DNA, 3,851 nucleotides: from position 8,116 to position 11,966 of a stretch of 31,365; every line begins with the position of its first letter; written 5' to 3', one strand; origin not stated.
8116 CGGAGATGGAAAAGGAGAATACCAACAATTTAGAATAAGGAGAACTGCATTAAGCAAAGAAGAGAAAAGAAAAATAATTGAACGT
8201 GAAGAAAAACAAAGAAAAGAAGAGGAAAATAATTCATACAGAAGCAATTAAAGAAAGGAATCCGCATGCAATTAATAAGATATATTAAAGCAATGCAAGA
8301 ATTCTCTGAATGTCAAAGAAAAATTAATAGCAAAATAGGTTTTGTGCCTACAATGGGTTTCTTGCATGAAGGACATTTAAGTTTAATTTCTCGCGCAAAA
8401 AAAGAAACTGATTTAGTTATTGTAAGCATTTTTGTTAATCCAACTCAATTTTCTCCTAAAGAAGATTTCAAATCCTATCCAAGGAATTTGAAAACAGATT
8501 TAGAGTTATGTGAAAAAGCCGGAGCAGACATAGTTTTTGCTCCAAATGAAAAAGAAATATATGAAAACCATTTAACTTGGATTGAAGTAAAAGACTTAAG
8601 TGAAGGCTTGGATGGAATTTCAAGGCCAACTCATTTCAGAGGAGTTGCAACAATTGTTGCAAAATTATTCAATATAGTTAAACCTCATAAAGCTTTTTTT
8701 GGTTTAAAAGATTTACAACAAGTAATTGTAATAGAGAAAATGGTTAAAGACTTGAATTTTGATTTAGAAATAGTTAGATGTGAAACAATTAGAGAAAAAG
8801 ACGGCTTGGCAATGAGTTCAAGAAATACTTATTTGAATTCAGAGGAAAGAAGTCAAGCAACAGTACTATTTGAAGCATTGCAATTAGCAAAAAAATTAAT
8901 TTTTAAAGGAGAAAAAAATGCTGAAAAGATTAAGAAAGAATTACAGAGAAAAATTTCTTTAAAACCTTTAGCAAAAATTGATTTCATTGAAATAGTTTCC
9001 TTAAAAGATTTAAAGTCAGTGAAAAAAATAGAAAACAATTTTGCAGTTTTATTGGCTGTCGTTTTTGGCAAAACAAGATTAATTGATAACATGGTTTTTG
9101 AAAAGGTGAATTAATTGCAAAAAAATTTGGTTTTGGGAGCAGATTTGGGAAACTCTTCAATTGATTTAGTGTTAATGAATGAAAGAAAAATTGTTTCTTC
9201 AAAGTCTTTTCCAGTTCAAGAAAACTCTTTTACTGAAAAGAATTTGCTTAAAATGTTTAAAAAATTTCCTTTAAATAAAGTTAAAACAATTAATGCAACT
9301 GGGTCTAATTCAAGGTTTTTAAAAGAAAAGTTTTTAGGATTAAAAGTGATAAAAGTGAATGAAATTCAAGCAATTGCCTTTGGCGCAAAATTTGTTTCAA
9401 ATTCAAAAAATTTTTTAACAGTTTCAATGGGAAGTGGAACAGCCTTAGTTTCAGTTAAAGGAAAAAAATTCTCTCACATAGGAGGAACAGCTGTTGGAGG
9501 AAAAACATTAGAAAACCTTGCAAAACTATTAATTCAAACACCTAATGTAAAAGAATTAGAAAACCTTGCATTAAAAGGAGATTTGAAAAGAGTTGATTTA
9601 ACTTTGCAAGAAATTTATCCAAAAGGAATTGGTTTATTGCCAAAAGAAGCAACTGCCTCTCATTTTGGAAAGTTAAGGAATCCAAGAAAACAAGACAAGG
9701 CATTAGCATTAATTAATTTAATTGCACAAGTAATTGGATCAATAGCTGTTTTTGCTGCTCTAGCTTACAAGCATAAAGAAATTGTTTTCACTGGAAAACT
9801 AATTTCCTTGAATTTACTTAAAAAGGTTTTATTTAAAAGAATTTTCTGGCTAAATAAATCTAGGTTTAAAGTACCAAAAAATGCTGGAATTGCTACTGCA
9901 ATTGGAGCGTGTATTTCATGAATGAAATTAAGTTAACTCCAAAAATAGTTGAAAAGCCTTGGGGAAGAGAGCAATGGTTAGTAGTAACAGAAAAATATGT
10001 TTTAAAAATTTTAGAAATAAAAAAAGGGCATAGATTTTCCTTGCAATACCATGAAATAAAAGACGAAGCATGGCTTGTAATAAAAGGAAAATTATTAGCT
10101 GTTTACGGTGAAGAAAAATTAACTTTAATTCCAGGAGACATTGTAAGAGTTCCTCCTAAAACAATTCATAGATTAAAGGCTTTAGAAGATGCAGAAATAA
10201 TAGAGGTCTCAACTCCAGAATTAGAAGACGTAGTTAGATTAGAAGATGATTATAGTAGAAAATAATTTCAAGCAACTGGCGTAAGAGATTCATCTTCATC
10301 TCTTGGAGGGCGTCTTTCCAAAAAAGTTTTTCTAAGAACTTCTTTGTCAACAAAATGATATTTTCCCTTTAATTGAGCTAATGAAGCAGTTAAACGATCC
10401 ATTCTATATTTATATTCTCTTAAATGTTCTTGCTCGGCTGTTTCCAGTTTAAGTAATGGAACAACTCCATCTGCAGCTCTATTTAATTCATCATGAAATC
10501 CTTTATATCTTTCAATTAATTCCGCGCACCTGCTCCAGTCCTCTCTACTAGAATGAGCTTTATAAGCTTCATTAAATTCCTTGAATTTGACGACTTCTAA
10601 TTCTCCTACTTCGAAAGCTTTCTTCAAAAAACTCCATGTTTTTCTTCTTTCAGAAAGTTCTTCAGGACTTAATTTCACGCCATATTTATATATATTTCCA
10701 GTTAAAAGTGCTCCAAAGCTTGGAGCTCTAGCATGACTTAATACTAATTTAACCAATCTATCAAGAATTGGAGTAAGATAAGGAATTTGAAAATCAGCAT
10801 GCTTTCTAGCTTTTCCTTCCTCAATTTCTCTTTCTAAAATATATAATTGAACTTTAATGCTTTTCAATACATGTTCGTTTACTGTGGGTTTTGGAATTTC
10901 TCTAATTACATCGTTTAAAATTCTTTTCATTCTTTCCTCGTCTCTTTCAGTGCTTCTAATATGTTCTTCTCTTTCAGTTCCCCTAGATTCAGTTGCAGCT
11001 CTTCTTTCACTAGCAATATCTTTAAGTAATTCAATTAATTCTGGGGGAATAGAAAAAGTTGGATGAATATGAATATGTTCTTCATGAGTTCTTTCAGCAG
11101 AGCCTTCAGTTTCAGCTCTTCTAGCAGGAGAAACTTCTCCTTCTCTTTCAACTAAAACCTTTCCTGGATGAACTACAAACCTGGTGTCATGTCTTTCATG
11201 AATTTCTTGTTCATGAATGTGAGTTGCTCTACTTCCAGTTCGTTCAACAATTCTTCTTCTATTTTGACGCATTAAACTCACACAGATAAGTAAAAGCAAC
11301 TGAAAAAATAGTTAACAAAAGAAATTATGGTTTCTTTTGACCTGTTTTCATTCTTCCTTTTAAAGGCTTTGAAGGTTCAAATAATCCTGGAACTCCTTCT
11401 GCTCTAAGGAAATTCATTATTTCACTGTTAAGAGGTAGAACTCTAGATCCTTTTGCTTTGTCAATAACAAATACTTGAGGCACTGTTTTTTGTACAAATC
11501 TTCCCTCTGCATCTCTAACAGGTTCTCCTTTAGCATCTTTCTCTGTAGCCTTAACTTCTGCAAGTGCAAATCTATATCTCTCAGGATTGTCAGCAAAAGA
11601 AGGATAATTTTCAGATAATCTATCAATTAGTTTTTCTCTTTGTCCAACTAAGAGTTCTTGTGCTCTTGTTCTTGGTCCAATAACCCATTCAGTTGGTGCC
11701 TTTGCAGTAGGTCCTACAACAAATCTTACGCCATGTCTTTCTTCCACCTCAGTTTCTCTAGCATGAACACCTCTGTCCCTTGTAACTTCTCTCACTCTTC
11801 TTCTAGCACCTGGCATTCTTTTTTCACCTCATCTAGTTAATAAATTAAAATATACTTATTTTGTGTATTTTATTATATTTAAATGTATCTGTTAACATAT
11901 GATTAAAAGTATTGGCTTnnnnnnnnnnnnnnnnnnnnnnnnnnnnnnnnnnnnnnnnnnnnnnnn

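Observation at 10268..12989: Tandem four-gene ORFan family sharing an Arg/His-rich N-terminal module (top candidate for an undescribed system)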

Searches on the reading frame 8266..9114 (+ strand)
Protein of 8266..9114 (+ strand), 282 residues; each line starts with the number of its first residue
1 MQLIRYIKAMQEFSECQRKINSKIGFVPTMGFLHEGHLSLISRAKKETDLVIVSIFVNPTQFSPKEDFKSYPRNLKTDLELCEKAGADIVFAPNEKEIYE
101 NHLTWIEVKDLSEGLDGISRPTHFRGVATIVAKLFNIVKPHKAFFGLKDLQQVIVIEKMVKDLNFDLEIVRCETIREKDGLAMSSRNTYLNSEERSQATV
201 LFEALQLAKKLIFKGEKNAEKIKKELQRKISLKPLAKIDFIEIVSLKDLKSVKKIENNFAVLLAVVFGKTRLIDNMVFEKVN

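Call 12: search_protein_families(library=pfam, proteins=[window:8266-9114:+], max_evalue=0.001)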
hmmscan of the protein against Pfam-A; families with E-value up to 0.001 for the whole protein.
window:8266-9114:+ (282 aa): 2 families
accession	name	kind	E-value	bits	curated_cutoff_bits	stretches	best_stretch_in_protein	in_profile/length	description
PF02569.21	Pantoate_ligase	-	2.9e-108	361.5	20.7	1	3-277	2-268/268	Pantoate-beta-alanine ligase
PF01467.32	CTP_transf_like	-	0.00045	20.9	21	0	32-86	8-59/133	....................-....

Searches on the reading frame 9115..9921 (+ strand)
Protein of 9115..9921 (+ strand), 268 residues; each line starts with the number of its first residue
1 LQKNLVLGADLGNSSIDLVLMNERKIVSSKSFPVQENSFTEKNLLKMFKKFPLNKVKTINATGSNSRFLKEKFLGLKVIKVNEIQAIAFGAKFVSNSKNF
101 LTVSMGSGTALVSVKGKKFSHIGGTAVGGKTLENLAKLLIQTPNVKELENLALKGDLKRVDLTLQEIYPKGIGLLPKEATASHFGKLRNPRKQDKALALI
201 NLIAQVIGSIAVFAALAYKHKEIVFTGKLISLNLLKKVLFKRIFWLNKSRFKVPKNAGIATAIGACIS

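Call 12: search_protein_families(library=pfam, proteins=[window:9115-9921:+], max_evalue=0.001)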
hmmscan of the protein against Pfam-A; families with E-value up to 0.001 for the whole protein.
window:9115-9921:+ (268 aa): 1 family
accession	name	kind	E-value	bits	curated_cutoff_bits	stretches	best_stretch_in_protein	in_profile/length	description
PF03630.20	Fumble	-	1.6e-25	90.5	28.5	1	99-234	148-297/334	Fumble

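Call 26: find_related_loci(query=window:9115-9921:+, collection=genome_contigs, flank=10000)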
Query window:9115-9921:+ (268 aa) in genome_contigs; peptide patterns used: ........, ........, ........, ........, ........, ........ (x = any residue, [..] = any of these).
109 stretches matched a pattern, but none encodes a relative of the query by tblastn (E <= 1e-3).
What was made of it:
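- Tried and rejected: A genome_contigs scan with PanK found nothing (call 26).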

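Call 48: search_protein_families(library=ncbifam, proteins=[window:9115-9921:+], max_evalue=0.1)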
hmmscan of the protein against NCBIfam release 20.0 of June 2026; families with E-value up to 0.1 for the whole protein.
window:9115-9921:+ (268 aa): 3 families
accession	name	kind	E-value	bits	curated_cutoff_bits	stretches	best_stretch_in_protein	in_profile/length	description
NF009842.0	PRK13317.1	equivalog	1.5e-52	178.7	234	1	6-267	4-270/277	type II pantothenate kinase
TIGR00555.1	panK_eukar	equivalog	1.9e-31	109.7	247.6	1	54-266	51-302/304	type II pantothenate kinase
TIGR00241.1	CoA_E_activ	domain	3.1e-07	30.2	125.4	1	6-267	2-247/248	acyl-CoA dehydratase activase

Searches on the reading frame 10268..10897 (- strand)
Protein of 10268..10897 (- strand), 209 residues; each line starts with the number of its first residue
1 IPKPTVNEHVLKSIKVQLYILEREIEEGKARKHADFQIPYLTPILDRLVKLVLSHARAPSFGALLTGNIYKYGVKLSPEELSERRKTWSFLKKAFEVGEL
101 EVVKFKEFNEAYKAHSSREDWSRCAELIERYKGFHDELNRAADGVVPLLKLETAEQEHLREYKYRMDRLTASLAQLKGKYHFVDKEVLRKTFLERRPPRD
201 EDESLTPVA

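Call 84: search_protein_families(library=pfam, proteins=[window:10268-10897:-], max_evalue=1)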
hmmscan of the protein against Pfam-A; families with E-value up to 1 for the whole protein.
window:10268-10897:- (209 aa): 2 families
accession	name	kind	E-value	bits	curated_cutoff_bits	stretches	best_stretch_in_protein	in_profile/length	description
PF01496.24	V_ATPase_I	-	0.052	11.9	30.7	1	96-186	2-98/815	V-type ATPase 116kDa subunit family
PF17045.10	CEP63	-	0.094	12.9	33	1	149-192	66-109/263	Centrosomal protein of 63 kDa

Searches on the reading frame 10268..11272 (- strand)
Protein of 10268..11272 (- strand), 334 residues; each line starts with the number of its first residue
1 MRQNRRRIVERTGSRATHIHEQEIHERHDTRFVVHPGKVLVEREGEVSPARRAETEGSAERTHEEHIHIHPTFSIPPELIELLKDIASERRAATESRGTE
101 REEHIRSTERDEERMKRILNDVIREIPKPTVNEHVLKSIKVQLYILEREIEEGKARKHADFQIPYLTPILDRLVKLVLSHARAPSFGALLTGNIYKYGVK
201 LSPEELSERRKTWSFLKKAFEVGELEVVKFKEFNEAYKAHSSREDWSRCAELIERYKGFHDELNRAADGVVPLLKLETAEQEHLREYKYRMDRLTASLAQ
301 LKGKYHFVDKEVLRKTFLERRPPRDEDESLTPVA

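Call 6: search_protein_families(library=pfam, proteins=[window:10268-11272:-], max_evalue=1)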
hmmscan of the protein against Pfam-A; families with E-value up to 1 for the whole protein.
window:10268-11272:- (334 aa): 1 family
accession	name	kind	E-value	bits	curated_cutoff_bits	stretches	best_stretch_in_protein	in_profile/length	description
PF01496.24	V_ATPase_I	-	0.27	9.6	30.7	1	221-311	2-98/815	V-type ATPase 116kDa subunit family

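Call 7: search_protein_families(library=phrogs, proteins=[window:10268-11272:-], max_evalue=1)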
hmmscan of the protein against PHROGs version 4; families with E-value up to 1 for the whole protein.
window:10268-11272:- (334 aa): 0 families

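Call 13: find_homologous_proteins(query=window:10268-11272:-, max_evalue=0.01)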
Query window:10268-11272:- (334 aa): 1 proteins with E <= 0.01 among 6914 candidates.
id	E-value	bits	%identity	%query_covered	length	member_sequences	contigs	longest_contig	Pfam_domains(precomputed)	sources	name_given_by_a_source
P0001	1.0e-213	727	100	100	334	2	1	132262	-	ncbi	-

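Call 14: find_encoding_contigs(protein=P0001, flank=10000)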
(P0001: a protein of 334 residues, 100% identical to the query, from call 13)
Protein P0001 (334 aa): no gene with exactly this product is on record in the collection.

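Call 15: list_cluster_members(proteins=[window:10268-11272:-, window:11325-11816:-, window:11919-12314:-, window:12387-12989:-, window:12387-13004:-, window:8266-9114:+, window:4550-5812:-])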
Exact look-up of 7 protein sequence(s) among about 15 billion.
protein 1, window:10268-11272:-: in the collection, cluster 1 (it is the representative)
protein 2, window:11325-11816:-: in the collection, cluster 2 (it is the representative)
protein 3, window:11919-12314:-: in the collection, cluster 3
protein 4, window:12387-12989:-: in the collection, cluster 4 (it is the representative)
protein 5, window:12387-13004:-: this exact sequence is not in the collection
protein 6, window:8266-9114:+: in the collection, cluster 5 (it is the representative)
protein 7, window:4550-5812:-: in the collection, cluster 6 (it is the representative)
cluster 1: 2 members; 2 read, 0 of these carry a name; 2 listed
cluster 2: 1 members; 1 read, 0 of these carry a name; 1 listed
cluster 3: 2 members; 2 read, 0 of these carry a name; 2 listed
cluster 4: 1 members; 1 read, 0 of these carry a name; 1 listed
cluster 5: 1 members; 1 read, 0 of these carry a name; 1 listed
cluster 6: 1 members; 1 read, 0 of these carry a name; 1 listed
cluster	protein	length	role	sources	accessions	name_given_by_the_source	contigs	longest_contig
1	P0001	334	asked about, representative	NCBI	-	-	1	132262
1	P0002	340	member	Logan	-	-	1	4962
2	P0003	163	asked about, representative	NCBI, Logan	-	-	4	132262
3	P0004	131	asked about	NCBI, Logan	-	-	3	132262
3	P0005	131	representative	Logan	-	-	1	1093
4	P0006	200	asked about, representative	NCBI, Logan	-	-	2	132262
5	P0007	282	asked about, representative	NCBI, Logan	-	-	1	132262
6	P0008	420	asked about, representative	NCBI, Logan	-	-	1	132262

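Call 17: find_encoding_contigs(protein=P0003, flank=10000)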
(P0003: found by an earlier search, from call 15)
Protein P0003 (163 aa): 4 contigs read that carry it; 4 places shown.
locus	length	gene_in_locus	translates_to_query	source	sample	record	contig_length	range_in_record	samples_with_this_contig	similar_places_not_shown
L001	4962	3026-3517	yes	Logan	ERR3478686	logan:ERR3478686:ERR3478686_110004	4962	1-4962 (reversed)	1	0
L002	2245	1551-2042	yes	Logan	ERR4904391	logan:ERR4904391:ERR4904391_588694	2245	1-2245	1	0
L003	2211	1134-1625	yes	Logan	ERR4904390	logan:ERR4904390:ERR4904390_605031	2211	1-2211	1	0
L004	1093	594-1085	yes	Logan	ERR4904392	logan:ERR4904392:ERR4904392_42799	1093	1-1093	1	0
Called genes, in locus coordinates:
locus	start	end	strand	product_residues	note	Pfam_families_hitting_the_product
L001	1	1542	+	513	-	?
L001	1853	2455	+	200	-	-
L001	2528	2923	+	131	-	-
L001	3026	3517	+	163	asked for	-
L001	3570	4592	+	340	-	-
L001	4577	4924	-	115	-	PF01050:MannoseP_isomer, PF07883:Cupin_2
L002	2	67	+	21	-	?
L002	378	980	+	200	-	-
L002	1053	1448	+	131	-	-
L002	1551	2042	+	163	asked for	-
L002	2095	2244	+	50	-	?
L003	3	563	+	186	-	?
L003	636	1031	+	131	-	-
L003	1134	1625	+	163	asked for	-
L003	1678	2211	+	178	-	?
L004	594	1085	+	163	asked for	-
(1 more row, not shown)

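Call 24: search_solved_structures(query=window:10268-11272:-, max_evalue=10)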
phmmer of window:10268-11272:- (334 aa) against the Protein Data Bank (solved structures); distinct sequences matched with E-value up to 10: 0.

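Call 32: search_protein_representatives(alignment_id=A2)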
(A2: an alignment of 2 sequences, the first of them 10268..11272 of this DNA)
Query: 2 sequences, 334 profile positions. Proteins with E-value up to 0.001 (for the whole library): 2; up to 1e-10: 1; up to 1e-30: 1. The best 2 are listed.
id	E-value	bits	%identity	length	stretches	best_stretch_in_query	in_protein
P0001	1.6e-227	770.5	-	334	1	1-334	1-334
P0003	1.9e-09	53.7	-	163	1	1-80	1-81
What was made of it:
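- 10268..11272 (-): Gene A, 334 aa. It consists of the N-terminal module, then a charged Glu/Arg/His/Thr low-complexity stretch to about residue 125, then an all-helical body (helices at residues 77-318). The exhaustive HMMER search returned only A and B (call 32).
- Tried and rejected: Exhaustive HMMER against 1.84 billion representatives, with A plus B's head, returned only A and B. The B hit is partly circular, because B's head was in the profile (call 32).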

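Call 43: find_related_loci(query=window:10268-11272:-, collection=viral_contigs, flank=10000)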
Query window:10268-11272:- (334 aa) in viral_contigs; peptide patterns used: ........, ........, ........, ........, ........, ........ (x = any residue, [..] = any of these).
9 stretches matched a pattern, but none encodes a relative of the query by tblastn (E <= 1e-3).

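Call 48: search_protein_families(library=ncbifam, proteins=[window:10268-11272:-], max_evalue=0.1)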
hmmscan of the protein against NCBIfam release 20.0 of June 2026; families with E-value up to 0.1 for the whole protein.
window:10268-11272:- (334 aa): 0 families

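Call 49: search_protein_families(library=padloc, proteins=[window:10268-11272:-], max_evalue=0.1)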
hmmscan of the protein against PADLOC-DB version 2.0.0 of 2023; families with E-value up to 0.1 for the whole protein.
window:10268-11272:- (334 aa): 0 families

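Call 51: predict_structure(protein=window:10268-11272:-)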
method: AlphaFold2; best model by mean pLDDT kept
length: 334 residues; sequences in the alignment: 1
mean_pLDDT: 42.0   pTM: 0.26
mean pLDDT of the five models: 42.0, 40.2, 38.5, 36.3, 35.0
residues with pLDDT >= 90: 2; 70-90: 23; 50-70: 40; < 50: 269
segments of 3 or more residues with pLDDT < 50: 1-76, 122-150, 152-231, 240-242, 262-264, 266-284, 286-291, 293-334
pLDDT, mean of each block of 10 residues (from residue 1): 29 28 27 24 30 30 25 42 68 82 81 62 38 39 45 42 35 38 31 28 42 45 38 47 51 50 46 39 47 46 37 37 38 38
secondary structure, 60 per line:
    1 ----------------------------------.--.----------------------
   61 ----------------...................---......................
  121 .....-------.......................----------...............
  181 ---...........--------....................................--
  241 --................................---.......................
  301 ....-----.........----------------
elements in order: H77-95 H99-125 H133-155 H166-180 H184-194 H203-238 H243-274 H278-304 H310-318
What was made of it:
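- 10268..11272 (-): AF2 gave pLDDT 42, with residues 1-76 lacking structure and nine helices (call 51).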

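Call 76: fold_search(model_id=the predicted structure, library=pdb)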
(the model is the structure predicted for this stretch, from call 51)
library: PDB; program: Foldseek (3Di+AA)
matches with E <= 10: 171; with E <= 0.001: 0
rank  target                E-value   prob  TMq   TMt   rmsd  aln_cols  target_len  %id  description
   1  6ixv_D                9.1e-01  0.09  0.14  0.20  25.7       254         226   18  Crystal structure of SH3BP5-Rab11a (released 2019-03-20)
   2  6djl_C                9.1e-01  0.06  0.10  0.14  26.6       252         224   16  Crystal structure of the Rab11 GEF SH3BP5 bound to nucleotide free Rab11A (released 2018-09-26)
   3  6h2d_R                1.1e+00  0.18  0.17  0.30  26.7       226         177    8  Structure of the soluble AhlC of the tripartite alpha-pore forming toxin, AHL, from Aeromonas hydrophila. (released 2019-07-10)
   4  8e0n_E                1.3e+00  0.12  0.18  0.25  20.2       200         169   18  Homotrimeric variant of tcTRP9, BGL18 (released 2023-04-12)
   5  6ixv_A                1.5e+00  0.06  0.10  0.14  24.8       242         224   17  Crystal structure of SH3BP5-Rab11a (released 2019-03-20)
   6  8e0n_B                1.6e+00  0.11  0.18  0.25  20.2       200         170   18  Homotrimeric variant of tcTRP9, BGL18 (released 2023-04-12)
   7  6djl_E                1.6e+00  0.05  0.10  0.14  25.1       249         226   15  Crystal structure of the Rab11 GEF SH3BP5 bound to nucleotide free Rab11A (released 2018-09-26)
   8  6xr2_D                1.7e+00  0.11  0.15  0.25  20.4       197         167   17  Computationally designed right-handed alpha/alpha homotrimeric toroid with 3 repeats per subunit (released 2021-07-14)
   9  9b3t_F                1.7e+00  0.08  0.15  0.18  20.2       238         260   10  Octameric prenyltransferase domain of linkerless Fusicoccadiene synthase with C2 symmetry without associated cyclase d (released 2024-09-25)
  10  6ixf_A                1.7e+00  0.04  0.10  0.14  26.7       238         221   17  Crystal structure of SeMet apo SH3BP5 (P41) (released 2019-03-20)
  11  8qtc_A                2.1e+00  0.06  0.13  0.16  22.9       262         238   12  Crystal structure of Arabidopsis thaliana 14-3-3 omega in complex with a phosphopeptide from the transcription factor  (released 2023-11-15)
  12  6xr2_F                2.2e+00  0.10  0.14  0.26  19.1       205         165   16  Computationally designed right-handed alpha/alpha homotrimeric toroid with 3 repeats per subunit (released 2021-07-14)
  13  6ek4_D                2.2e+00  0.03  0.11  0.11  41.6       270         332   12  PaxB from Photorhabdus luminescens (released 2018-05-16)
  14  6cq5                  2.4e+00  0.05  0.14  0.09  32.4       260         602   14  TBK1 in Complex with Sulfone Analog of Amlexanox (released 2018-12-05)
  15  6tdw_H                2.4e+00  0.04  0.12  0.15  27.3       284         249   16  Cryo-EM structure of Euglena gracilis mitochondrial ATP synthase, peripheral stalk, rotational state 1 (released 2019-11-27)
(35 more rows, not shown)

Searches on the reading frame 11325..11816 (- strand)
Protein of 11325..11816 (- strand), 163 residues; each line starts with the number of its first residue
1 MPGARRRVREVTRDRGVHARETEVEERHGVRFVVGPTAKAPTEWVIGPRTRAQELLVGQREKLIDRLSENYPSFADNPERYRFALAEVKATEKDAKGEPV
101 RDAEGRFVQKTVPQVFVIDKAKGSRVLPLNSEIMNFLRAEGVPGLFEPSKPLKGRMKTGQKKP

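Call 6: search_protein_families(library=pfam, proteins=[window:11325-11816:-], max_evalue=1)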
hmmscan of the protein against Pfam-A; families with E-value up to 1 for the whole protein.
window:11325-11816:- (163 aa): 0 families

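Call 7: search_protein_families(library=phrogs, proteins=[window:11325-11816:-], max_evalue=1)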
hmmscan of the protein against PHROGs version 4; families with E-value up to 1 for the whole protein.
window:11325-11816:- (163 aa): 1 family
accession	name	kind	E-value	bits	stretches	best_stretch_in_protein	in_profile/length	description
phrog_20938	-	unknown function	0.37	9.8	1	85-116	383-414/1028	-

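Call 18: find_homologous_proteins(query=window:11325-11816:-, max_evalue=1)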
Query window:11325-11816:- (163 aa): 1 proteins with E <= 1 among 65 candidates.
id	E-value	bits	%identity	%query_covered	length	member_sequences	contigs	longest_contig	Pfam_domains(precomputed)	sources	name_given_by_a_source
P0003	9.4e-101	352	100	100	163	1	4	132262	-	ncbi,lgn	-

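Call 48: search_protein_families(library=ncbifam, proteins=[window:11325-11816:-], max_evalue=0.1)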
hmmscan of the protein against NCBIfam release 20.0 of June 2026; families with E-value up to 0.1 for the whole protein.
window:11325-11816:- (163 aa): 0 families

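Call 49: search_protein_families(library=padloc, proteins=[window:11325-11816:-], max_evalue=0.1)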
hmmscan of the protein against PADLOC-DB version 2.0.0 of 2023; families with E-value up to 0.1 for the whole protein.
window:11325-11816:- (163 aa): 0 families

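Call 61: search_solved_structures(query=window:11325-11816:-, max_evalue=10)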
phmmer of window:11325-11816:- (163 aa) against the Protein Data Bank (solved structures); distinct sequences matched with E-value up to 10: 2.
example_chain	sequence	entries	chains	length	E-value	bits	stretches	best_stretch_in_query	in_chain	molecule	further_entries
6ys8_G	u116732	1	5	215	0.1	15.9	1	33-139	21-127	GldL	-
6v3p_C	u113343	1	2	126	0.2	14.9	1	52-113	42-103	IgA FC receptor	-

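Call 88: search_dna_similar(query=window:11325-11816:-, collection=phages, mode=protein, max_evalue=1)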
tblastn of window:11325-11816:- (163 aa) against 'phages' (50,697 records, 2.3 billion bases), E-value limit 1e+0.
No match.
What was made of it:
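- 11325..11816 (-): Gene B, 163 aa, pI 10.1. It consists of the N-terminal module plus a body of about 125 aa with no match. No homologue found (calls 18, 61, 88).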
